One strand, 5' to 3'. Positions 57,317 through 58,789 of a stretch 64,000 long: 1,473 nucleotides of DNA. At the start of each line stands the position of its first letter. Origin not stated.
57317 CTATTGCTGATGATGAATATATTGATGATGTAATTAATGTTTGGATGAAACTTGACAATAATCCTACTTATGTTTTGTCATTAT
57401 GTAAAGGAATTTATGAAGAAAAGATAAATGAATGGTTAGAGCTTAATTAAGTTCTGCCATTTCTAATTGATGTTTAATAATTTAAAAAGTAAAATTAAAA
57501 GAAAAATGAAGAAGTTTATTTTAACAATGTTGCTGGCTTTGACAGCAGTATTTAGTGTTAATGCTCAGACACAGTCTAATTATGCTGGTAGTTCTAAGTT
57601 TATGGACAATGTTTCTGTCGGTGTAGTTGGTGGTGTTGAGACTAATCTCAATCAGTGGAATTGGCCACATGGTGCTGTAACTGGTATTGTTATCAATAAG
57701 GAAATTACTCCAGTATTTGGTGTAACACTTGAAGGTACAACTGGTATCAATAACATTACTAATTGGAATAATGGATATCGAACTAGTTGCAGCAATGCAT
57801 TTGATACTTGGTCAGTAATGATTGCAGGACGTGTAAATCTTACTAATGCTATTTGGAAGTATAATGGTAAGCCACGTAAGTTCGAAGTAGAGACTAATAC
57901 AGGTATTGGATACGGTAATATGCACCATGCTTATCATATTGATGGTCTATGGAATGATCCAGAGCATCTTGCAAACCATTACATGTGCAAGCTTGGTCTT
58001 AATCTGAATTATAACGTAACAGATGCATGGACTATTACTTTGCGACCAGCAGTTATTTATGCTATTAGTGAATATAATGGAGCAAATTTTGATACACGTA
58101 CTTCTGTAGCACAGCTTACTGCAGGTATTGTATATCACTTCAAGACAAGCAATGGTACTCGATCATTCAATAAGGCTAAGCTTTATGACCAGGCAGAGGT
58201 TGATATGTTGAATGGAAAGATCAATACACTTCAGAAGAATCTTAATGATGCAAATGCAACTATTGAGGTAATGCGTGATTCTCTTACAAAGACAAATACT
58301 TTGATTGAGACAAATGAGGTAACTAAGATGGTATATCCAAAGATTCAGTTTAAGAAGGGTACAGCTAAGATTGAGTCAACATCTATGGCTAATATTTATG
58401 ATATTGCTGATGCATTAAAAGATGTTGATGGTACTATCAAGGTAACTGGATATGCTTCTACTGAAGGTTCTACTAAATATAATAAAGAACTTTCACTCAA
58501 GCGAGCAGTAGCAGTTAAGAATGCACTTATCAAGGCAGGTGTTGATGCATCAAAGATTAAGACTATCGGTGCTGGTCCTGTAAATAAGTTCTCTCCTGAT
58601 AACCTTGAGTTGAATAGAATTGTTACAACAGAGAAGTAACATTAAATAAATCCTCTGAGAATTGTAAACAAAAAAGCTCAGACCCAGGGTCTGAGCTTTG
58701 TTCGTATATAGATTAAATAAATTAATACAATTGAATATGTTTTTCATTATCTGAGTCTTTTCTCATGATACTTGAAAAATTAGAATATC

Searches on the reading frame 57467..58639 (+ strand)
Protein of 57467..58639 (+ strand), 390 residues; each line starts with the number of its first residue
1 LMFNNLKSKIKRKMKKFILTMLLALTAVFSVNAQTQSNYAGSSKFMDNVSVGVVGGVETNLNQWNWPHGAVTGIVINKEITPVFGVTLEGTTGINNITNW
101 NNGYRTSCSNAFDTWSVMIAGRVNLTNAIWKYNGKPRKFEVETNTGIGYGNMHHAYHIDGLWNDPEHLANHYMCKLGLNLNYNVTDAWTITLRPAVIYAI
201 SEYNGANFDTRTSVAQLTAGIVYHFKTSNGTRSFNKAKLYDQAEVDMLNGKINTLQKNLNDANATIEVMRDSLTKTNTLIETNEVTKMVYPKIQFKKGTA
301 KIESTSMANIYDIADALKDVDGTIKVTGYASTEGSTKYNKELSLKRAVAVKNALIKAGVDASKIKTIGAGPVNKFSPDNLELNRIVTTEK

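Call 35: search_protein_families(library=phrogs, proteins=[window:57467-58639:+], max_evalue=0.001)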
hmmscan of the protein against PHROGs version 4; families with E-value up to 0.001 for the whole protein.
window:57467-58639:+ (390 aa): 6 families
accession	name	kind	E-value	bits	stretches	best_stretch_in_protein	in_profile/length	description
phrog_26111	-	moron, auxiliary metabolic gene and host takeover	5.8e-12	46.1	1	274-386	218-322/327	membrane protein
phrog_7897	-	unknown function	2.6e-11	44.4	1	292-370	217-297/327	-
phrog_15381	-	unknown function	1.2e-07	32.9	1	292-371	11-93/154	-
phrog_21158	-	unknown function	5e-07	30.4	1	237-376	107-248/308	-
phrog_7537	-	unknown function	5.9e-07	30.1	1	294-365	151-224/259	-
phrog_25518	-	unknown function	1.4e-05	25.3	1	240-381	366-509/526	-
